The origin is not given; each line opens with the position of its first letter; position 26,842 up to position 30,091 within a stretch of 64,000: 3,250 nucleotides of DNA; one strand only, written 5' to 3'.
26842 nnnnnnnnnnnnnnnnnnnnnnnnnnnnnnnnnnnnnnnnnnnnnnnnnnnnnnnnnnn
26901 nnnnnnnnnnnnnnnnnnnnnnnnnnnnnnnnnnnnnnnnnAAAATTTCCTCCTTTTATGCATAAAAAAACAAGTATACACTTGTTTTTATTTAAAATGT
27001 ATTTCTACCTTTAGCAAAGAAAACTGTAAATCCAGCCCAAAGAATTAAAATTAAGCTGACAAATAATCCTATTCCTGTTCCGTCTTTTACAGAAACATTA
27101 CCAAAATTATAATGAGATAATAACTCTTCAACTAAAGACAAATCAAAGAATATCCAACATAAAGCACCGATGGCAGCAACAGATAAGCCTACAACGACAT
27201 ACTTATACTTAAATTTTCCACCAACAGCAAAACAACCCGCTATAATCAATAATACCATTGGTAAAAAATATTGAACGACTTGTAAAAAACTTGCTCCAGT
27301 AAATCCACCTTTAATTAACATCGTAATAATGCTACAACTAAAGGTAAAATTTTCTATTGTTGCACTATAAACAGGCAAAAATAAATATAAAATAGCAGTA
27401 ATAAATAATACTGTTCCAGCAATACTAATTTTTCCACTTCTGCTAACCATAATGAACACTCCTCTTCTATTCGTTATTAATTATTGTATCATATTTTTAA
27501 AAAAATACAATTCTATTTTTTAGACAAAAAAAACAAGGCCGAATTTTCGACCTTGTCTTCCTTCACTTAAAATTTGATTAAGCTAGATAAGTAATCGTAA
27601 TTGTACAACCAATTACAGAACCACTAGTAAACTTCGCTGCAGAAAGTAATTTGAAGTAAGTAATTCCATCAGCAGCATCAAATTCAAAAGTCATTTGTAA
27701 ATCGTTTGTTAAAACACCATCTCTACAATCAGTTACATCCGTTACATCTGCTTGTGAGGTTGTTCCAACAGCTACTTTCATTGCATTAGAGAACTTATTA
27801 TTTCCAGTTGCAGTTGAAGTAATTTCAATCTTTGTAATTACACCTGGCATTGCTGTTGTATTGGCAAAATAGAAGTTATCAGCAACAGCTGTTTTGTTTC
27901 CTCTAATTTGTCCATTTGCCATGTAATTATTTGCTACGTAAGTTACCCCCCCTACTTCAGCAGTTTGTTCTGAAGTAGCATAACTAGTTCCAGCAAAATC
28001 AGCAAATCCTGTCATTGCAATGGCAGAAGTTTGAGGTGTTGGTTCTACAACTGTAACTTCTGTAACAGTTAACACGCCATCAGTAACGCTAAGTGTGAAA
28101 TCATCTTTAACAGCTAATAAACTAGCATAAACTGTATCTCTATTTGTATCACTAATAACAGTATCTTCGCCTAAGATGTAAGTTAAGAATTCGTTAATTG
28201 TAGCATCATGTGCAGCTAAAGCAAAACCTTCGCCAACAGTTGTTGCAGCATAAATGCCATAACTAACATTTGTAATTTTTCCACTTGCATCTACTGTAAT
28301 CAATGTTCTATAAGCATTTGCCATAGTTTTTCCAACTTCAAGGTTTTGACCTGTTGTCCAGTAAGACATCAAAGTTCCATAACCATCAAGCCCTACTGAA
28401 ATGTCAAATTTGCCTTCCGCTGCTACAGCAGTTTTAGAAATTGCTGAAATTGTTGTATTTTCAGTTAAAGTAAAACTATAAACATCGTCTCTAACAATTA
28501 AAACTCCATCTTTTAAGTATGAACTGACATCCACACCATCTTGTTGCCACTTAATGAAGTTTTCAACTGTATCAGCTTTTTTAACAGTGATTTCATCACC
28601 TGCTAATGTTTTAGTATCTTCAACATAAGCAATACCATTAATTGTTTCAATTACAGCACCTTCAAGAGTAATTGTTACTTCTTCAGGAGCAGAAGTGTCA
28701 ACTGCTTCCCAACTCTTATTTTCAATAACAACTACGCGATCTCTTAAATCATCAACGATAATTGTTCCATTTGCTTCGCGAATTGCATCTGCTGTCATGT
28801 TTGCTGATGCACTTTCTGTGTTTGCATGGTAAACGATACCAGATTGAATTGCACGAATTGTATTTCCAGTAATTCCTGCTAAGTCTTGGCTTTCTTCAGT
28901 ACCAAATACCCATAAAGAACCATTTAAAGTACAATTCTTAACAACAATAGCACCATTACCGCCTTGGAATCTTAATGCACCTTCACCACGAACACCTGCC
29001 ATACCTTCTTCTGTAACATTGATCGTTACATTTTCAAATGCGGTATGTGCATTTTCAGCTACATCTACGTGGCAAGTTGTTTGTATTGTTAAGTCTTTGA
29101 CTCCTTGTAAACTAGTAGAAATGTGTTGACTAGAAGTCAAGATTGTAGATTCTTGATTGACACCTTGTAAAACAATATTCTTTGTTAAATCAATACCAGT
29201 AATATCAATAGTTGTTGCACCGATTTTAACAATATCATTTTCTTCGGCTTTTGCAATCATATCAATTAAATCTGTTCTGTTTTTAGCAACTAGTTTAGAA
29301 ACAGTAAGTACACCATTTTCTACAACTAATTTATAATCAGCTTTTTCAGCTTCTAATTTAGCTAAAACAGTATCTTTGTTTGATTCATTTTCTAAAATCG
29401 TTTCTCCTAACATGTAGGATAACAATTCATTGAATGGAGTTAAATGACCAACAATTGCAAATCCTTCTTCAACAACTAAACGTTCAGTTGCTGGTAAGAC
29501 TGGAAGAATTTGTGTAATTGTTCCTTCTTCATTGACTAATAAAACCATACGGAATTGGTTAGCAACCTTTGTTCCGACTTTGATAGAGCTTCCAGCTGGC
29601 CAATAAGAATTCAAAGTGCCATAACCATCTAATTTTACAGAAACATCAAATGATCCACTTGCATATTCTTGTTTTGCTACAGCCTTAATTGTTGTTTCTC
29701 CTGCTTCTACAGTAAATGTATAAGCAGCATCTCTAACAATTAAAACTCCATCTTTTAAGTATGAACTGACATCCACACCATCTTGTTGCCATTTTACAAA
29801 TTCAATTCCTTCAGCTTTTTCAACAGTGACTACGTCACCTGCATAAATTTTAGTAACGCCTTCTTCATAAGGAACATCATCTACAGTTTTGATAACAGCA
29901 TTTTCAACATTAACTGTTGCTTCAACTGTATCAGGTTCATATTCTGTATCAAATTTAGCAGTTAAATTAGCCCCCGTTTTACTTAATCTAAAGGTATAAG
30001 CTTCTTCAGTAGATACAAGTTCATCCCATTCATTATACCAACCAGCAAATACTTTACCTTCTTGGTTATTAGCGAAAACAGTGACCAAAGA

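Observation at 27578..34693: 2371-aa repetitive surface lipoprotein encoded immediately downstream of rpoBC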

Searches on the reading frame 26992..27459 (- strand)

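Call 9: search_protein_families(library=pfam, proteins=[window:26992-27459:-], max_evalue=0.001)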
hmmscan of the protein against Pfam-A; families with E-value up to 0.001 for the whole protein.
window:26992-27459:- (155 aa): 0 families

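Call 27: search_protein_families(library=pfam, proteins=[window:26992-27459:-], max_evalue=10)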
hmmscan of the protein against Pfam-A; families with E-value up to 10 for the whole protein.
window:26992-27459:- (155 aa): 1 family
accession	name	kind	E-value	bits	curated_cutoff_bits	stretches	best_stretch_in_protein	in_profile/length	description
PF14126.11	DUF4293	-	1.9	9.1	27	1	18-137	12-128/153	Domain of unknown function (DUF4293)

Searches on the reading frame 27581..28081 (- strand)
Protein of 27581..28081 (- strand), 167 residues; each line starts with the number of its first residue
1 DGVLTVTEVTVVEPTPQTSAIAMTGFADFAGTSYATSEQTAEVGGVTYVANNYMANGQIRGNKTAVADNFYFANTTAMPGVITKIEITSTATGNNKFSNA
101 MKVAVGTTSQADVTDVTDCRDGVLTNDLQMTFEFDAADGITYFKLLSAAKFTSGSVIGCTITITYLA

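Call 27: search_protein_families(library=pfam, proteins=[window:27581-28081:-], max_evalue=10)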
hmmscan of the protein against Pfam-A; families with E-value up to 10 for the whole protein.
window:27581-28081:- (167 aa): 0 families

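Call 84: search_solved_structures(query=window:27581-28081:-, max_evalue=10)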
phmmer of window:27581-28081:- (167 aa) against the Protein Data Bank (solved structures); distinct sequences matched with E-value up to 10: 0.

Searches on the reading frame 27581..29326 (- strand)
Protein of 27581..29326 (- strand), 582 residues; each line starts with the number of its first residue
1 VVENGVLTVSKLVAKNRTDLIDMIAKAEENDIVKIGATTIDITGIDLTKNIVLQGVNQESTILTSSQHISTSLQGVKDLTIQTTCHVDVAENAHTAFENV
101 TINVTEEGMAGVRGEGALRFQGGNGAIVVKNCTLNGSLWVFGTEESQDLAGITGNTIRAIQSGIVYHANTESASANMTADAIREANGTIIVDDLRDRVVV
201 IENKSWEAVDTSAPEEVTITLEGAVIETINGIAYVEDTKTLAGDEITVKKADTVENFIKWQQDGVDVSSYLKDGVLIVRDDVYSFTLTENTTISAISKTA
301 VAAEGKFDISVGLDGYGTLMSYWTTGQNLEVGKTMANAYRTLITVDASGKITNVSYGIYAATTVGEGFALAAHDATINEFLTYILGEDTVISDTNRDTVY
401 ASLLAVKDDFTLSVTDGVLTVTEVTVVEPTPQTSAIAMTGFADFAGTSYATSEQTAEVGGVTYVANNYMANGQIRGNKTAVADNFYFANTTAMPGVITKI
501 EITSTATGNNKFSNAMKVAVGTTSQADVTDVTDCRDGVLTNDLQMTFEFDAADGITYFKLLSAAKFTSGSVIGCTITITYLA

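Call 61: predict_structure(alignment_id=A4)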
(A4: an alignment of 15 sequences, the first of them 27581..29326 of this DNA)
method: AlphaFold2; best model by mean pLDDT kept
length: 582 residues; sequences in the alignment: 15
mean_pLDDT: 69.8   pTM: 0.39
mean pLDDT of the five models: 69.8, 69.2, 65.6, 64.3, 62.1
residues with pLDDT >= 90: 107; 70-90: 202; 50-70: 160; < 50: 113
segments of 3 or more residues with pLDDT < 50: 1-5, 91-96, 106-117, 121-127, 141-147, 151-177, 187-211, 270-277, 440-444, 567-570
pLDDT, mean of each block of 10 residues (from residue 1): 46 75 80 71 66 62 55 55 54 46 46 43 46 53 47 47 37 43 55 32 35 80 91 85 89 78 70 46 87 77 77 64 88 81 94 91 92 89 92 95 94 84 70 77 53 80 77 60 77 91 72 78 77 82 86 89 59 78 82
secondary structure, 60 per line:
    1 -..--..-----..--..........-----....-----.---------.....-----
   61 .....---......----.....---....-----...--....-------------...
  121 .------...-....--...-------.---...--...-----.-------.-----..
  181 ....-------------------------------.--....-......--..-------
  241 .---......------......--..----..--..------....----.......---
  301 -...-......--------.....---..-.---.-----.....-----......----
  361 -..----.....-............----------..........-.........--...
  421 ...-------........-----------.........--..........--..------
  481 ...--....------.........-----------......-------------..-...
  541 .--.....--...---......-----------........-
elements in order: H17-26 E32-35 E51-55 E61-65 E69-74 E79-83 E87-90 E96-98 E101-104 E118-121 E128-130 E132-135 E138-140 E152-154 E157-159 H179-184 E219-222 E224-229 E245-250 E257-262 E283-286 E291-297 E306-311 E320-324 E341-345 E351-356 E368-372 H374-385 H396-405 E410-415 E418-423 E431-438 E450-458 E461-470 E486-489 E496-504 E516-521 E538-541 E544-548 E557-562 E574-581

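Call 67: fold_search(model_id=the predicted structure, library=pdb)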
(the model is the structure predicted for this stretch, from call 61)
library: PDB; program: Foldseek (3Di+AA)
matches with E <= 10: 730; with E <= 0.001: 0
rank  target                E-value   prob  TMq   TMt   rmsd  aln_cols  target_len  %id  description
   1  8ivw_G                2.2e-03  0.97  0.16  0.21  19.1       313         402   11  Crystal structure of NRP2 in complex with aNRP2-10 Fab fragment (released 2023-07-12)
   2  1sg3_B                3.6e-03  0.33  0.10  0.16  22.9       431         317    7  Structure of allantoicase (released 2004-03-02)
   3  1sg3_A                5.1e-03  0.30  0.10  0.16  22.7       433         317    7  Structure of allantoicase (released 2004-03-02)
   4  7js4                  9.8e-03  0.14  0.10  0.06  21.5       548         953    8  The structure of the M60 catalytic domain with the CBM51-1 and CBM51-2 domains from Clostridium perfringens ZmpB (released 2021-02-03)
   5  4oyu_B                1.3e-02  0.93  0.13  0.33  12.4       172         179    9  Crystal structure of the N-terminal domains of muskelin (released 2015-02-11)
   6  9vqm_B                1.7e-02  0.21  0.12  0.10  31.5       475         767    9  Cryo-EM structure of Elapor1WT in tetrameric form (released 2025-07-23)
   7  1of4_A                2.2e-02  0.95  0.14  0.36   8.5       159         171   12  Structural and thermodynamic dissection of specific mannan recognition by a carbohydrate-binding module, TmCBM27 (released 2003-04-17)
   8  7f1x_B                2.3e-02  0.10  0.08  0.11  25.4       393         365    7  X-ray crystal structure of visual arrestin complexed with inositol 1,4,5-triphosphate (released 2021-10-27)
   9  4a41                  2.7e-02  0.94  0.14  0.42   7.4       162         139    9  CpGH89CBM32-5, from Clostridium perfringens, in complex with galactose (released 2012-04-04)
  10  7mor_D                2.7e-02  0.08  0.08  0.11  26.3       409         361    6  CRYSTAL STRUCTURE OF NATIVE BOVINE ARRESTIN 1 IN COMPLEX WITH 5-METHYLENEBIPHOSPHONATE INOSITOL PENTAKISPHAOPHATE (5-P (released 2021-10-13)
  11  7f1x_D                2.7e-02  0.08  0.07  0.10  25.6       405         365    5  X-ray crystal structure of visual arrestin complexed with inositol 1,4,5-triphosphate (released 2021-10-27)
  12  4oyu_A                2.8e-02  0.85  0.12  0.32  10.2       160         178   12  Crystal structure of the N-terminal domains of muskelin (released 2015-02-11)
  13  1sdd_B                2.8e-02  0.28  0.14  0.14  23.8       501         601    7  Crystal Structure of Bovine Factor Vai (released 2004-06-29)
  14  8a3t_A                3.0e-02  0.51  0.12  0.26  24.7       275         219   10  S. cerevisiae APC/C-Cdh1 complex (released 2022-08-31)
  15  7vrn_B                3.1e-02  0.30  0.12  0.16  17.9       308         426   12  Structure of infectious bursal disease virus Gt strain (released 2022-03-30)
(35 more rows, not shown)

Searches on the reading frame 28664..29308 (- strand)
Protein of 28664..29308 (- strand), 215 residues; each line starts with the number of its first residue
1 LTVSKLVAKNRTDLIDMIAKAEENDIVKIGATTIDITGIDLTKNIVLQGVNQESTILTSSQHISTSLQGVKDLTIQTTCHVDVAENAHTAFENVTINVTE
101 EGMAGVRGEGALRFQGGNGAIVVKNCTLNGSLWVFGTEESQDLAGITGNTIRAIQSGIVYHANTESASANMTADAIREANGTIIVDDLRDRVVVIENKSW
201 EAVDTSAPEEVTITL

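Call 27: search_protein_families(library=pfam, proteins=[window:28664-29308:-], max_evalue=10)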
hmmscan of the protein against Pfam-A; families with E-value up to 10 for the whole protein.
window:28664-29308:- (215 aa): 0 families

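Call 85: search_solved_structures(query=window:28664-29308:-, max_evalue=10)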
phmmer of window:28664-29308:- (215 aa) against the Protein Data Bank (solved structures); distinct sequences matched with E-value up to 10: 0.

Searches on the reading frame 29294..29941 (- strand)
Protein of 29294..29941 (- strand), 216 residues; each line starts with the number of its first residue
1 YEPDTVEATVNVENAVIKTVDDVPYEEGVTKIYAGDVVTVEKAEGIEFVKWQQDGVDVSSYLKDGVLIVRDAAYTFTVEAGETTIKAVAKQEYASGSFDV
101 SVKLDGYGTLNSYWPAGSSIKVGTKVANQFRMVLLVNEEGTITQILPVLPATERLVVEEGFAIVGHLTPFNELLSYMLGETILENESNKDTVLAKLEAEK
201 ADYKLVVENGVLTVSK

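Call 27: search_protein_families(library=pfam, proteins=[window:29294-29941:-], max_evalue=10)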
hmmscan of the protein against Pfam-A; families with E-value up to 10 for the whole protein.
window:29294-29941:- (216 aa): 2 families
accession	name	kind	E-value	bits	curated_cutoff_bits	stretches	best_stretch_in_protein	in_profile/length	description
PF22239.2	DUF6947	-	0.054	14.1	27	1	93-133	3-43/134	Domain of unknown function (DUF6947)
PF18998.6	Flg_new_2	-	0.067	13.6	23.6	1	38-88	27-68/73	Divergent InlB B-repeat domain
